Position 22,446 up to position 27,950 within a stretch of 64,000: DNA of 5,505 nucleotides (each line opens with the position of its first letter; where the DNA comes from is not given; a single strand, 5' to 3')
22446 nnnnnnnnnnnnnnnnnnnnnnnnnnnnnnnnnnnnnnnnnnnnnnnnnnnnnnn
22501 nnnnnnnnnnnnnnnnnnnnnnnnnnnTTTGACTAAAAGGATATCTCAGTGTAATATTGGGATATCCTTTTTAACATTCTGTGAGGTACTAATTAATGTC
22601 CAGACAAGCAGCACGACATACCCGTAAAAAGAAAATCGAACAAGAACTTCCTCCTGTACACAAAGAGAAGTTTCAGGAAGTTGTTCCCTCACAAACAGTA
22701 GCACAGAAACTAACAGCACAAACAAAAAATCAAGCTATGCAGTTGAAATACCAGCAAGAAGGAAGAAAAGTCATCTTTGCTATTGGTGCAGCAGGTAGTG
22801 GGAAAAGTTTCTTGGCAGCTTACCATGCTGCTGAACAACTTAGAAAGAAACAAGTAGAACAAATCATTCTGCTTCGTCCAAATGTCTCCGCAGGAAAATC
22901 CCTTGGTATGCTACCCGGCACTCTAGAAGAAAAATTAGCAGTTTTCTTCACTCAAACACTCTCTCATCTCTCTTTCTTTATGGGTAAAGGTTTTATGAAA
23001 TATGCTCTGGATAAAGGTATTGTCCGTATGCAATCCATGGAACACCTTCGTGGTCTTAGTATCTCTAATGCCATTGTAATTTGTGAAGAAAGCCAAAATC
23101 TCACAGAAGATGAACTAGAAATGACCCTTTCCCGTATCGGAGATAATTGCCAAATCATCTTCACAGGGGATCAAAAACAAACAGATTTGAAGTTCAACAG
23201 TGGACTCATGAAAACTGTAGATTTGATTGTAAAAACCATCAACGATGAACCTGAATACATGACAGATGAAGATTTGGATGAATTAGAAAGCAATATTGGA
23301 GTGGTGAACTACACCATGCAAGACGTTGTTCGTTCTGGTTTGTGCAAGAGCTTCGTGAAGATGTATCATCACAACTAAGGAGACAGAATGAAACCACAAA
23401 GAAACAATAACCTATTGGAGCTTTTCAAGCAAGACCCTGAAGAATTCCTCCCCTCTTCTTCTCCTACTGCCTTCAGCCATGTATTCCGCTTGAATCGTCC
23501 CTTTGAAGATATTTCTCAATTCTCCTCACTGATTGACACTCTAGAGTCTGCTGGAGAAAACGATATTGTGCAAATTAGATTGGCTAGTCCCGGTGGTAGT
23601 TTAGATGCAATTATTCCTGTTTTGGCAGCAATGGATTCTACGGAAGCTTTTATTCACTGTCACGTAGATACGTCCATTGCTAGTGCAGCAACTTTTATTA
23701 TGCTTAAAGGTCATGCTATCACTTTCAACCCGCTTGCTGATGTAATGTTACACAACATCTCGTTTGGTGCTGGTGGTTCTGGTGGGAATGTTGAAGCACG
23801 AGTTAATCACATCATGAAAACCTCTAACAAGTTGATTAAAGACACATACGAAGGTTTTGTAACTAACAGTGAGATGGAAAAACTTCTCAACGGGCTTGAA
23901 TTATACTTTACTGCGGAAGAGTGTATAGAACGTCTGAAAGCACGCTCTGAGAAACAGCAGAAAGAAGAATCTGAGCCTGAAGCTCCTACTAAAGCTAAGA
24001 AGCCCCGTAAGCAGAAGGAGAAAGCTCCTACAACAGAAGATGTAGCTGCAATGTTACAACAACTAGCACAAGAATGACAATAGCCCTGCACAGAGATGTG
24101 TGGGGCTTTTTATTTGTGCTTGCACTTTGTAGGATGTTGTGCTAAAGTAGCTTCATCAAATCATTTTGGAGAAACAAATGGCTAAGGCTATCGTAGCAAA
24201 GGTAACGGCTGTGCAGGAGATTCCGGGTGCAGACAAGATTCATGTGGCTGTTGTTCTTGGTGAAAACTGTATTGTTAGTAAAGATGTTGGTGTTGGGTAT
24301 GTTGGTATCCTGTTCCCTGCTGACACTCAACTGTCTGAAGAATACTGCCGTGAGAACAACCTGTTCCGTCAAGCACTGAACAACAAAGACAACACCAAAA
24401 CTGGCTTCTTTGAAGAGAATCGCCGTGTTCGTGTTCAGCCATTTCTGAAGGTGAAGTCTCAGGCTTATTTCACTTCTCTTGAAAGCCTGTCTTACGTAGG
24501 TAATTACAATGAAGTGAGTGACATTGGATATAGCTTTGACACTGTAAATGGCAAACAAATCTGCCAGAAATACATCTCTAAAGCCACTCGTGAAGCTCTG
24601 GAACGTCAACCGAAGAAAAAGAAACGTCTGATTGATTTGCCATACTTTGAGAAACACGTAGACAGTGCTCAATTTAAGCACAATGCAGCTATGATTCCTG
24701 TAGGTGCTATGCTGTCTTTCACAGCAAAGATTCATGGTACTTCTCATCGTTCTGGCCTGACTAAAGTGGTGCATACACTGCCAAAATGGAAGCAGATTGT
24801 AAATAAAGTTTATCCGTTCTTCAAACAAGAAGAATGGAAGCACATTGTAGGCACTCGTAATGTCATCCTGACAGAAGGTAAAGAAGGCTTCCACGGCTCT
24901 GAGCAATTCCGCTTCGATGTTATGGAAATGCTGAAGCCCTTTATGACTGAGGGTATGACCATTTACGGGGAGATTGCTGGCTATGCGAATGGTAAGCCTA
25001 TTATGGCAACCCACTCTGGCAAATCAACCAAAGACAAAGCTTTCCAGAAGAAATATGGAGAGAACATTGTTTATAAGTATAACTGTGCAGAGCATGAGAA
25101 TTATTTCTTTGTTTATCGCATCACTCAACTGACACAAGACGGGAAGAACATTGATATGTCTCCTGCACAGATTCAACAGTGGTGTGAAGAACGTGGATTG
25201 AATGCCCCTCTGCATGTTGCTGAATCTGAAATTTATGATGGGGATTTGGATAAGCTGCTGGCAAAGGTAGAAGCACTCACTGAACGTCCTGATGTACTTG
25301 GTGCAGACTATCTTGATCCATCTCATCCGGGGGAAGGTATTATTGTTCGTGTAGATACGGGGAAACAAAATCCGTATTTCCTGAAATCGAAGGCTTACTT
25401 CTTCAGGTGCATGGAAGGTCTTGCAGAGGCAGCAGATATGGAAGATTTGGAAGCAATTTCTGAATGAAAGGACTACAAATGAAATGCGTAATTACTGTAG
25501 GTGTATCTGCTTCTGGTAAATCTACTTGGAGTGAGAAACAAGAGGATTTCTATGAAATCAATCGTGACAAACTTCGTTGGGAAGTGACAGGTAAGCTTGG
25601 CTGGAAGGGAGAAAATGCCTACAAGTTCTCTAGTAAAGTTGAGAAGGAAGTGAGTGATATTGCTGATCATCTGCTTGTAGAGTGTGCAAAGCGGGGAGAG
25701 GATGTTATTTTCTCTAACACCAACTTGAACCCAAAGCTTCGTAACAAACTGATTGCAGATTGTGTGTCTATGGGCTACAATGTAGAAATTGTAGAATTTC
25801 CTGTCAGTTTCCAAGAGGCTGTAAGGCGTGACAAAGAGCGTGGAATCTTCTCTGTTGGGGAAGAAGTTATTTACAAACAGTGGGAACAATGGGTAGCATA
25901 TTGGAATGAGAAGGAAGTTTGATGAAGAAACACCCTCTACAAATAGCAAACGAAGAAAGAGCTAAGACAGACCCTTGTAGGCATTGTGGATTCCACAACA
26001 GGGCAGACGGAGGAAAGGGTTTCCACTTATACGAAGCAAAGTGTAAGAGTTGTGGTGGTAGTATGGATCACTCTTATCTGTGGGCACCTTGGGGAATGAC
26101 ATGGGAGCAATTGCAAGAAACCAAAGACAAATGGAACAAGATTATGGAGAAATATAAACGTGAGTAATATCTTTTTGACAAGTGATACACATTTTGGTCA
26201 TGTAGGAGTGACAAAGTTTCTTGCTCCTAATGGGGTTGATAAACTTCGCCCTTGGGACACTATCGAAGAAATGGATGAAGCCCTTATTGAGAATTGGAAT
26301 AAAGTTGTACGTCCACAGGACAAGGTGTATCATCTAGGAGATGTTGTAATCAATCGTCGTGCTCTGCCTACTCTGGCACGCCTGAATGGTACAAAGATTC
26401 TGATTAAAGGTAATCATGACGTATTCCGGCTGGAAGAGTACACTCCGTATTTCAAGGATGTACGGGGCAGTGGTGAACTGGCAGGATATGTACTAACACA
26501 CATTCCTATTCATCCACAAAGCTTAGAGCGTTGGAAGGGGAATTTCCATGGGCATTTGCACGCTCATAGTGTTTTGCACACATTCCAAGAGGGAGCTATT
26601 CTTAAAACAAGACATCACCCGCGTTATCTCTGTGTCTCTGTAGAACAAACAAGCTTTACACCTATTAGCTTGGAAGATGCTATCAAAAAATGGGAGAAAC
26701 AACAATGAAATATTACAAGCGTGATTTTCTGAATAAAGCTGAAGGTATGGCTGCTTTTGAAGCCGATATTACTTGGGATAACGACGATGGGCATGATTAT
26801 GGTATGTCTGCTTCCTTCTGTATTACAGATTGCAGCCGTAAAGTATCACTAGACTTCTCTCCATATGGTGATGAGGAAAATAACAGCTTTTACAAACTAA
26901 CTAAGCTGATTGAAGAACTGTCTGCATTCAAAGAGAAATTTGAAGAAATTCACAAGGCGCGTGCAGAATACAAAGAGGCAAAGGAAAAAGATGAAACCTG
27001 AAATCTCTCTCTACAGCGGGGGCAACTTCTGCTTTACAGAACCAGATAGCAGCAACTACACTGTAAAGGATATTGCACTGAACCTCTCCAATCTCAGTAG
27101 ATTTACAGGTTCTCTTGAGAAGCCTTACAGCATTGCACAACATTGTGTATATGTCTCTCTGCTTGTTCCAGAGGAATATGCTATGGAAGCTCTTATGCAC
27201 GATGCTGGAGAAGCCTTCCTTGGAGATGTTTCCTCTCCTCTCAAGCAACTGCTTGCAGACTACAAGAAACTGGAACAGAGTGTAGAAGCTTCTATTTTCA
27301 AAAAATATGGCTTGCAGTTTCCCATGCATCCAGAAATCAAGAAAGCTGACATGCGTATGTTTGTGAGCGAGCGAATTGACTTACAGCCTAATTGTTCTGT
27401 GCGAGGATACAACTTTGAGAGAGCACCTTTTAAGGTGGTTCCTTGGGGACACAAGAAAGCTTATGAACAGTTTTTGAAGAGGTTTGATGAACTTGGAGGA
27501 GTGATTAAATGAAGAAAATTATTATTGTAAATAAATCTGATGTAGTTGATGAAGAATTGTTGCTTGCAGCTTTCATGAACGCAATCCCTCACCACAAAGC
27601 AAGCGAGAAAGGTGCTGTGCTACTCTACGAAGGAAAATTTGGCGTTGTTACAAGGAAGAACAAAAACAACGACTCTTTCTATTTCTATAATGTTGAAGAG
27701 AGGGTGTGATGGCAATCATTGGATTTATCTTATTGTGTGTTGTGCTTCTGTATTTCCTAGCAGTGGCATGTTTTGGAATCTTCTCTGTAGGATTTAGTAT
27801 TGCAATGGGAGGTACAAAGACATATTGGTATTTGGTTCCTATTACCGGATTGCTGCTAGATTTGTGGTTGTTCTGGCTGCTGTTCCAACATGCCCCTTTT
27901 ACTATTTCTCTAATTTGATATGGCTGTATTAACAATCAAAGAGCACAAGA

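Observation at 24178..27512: Self-contained RNA heal-and-seal cassette (tRNA-binding RNA ligase, Pnk-type kinase, Zn-ribbon, metallophosphoesterase, HD hydrolase) in one translationally coupled operon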

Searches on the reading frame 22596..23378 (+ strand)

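Call 3: search_protein_families(library=pfam, proteins=[window:22596-23378:+], max_evalue=0.01)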
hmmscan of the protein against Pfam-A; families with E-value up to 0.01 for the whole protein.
window:22596-23378:+ (260 aa): 6 families
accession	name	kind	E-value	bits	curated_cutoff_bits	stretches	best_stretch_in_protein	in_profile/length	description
PF02562.22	PhoH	-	7.8e-48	163.1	27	1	39-257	2-204/205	PhoH-like protein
PF13245.12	AAA_19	-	3.9e-07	30.8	25.1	1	56-196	10-129/134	AAA domain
PF13604.12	AAA_30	-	1.1e-06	29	27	1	52-196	13-128/191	AAA domain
PF13401.12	AAA_22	-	4.8e-06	27.4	27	1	55-193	3-124/130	AAA domain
PF00270.35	DEAD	-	0.0014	18.8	26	0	44-95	2-53/167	DEAD/DEAH box helicase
PF16796.11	Microtub_bd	-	0.0097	16.3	27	0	25-91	61-124/155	Microtubule binding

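Call 4: search_protein_families(library=phrogs, proteins=[window:22596-23378:+], max_evalue=0.001)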
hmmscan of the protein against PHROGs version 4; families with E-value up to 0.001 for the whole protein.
window:22596-23378:+ (260 aa): 8 families
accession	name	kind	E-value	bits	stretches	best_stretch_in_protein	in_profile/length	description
phrog_170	-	other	8.5e-65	220.3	1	6-258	45-278/323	PhoH-like phosphate starvation-inducible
phrog_2765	-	other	2.5e-36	126.5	1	38-206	231-411/443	PhoH-like phosphate starvation-inducible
phrog_32482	-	other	7.4e-20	72.1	1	67-257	405-583/589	PhoH-like phosphate starvation-inducible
phrog_325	-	DNA, RNA and nucleotide metabolism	7.3e-06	25.5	1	34-195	466-613/986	Dda-like helicase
phrog_2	-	head and packaging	0.00012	21.9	1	48-191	266-400/807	terminase large subunit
phrog_979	-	head and packaging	0.00022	21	1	33-185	142-292/642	terminase large subunit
phrog_139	-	other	0.00032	21.2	1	22-76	48-102/342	deoxynucleoside monophosphate kinase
phrog_2666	-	head and packaging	0.00041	20.1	1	35-172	299-436/555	terminase large subunit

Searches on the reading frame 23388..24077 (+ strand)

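Call 3: search_protein_families(library=pfam, proteins=[window:23388-24077:+], max_evalue=0.01)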
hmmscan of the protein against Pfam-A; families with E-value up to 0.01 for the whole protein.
window:23388-24077:+ (229 aa): 2 families
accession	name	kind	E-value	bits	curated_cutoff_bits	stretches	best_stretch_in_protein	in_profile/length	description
PF00574.28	CLP_protease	-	7.8e-10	39.4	20.2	1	50-180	38-170/182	Clp protease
PF25145.1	NfeD1b_N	-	0.00039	20.5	40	1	58-120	29-93/189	NfeD1b, N-terminal domain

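Call 4: search_protein_families(library=phrogs, proteins=[window:23388-24077:+], max_evalue=0.001)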
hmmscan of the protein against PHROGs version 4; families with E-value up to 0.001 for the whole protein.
window:23388-24077:+ (229 aa): 8 families
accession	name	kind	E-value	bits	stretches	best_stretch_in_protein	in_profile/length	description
phrog_1827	-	other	3.8e-44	151.5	1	27-202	21-196/202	ATP-dependent protease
phrog_5410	-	other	8.8e-26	91.8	1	41-213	38-210/323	ATP-dependent protease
phrog_1684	-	head and packaging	4e-23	83.3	1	51-208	66-220/284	head maturation protease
phrog_2976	-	head and packaging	6.7e-14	53.4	1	47-215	40-213/394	head maturation protease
phrog_94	-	head and packaging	9.5e-14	52.8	1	47-201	107-262/622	head maturation protease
phrog_26628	-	head and packaging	5e-10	40.2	1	46-182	54-191/290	head maturation protease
phrog_133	-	head and packaging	1.2e-09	38.4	1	46-182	36-172/668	head maturation protease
phrog_3348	-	unknown function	0.00019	21.8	1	49-181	57-190/386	-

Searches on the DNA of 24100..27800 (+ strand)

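Call 5: search_dna_similar(query=window:24100-27800:+, collection=phages, mode=near, max_rows=25)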
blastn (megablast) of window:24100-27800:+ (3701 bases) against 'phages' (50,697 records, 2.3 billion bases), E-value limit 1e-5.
No match.
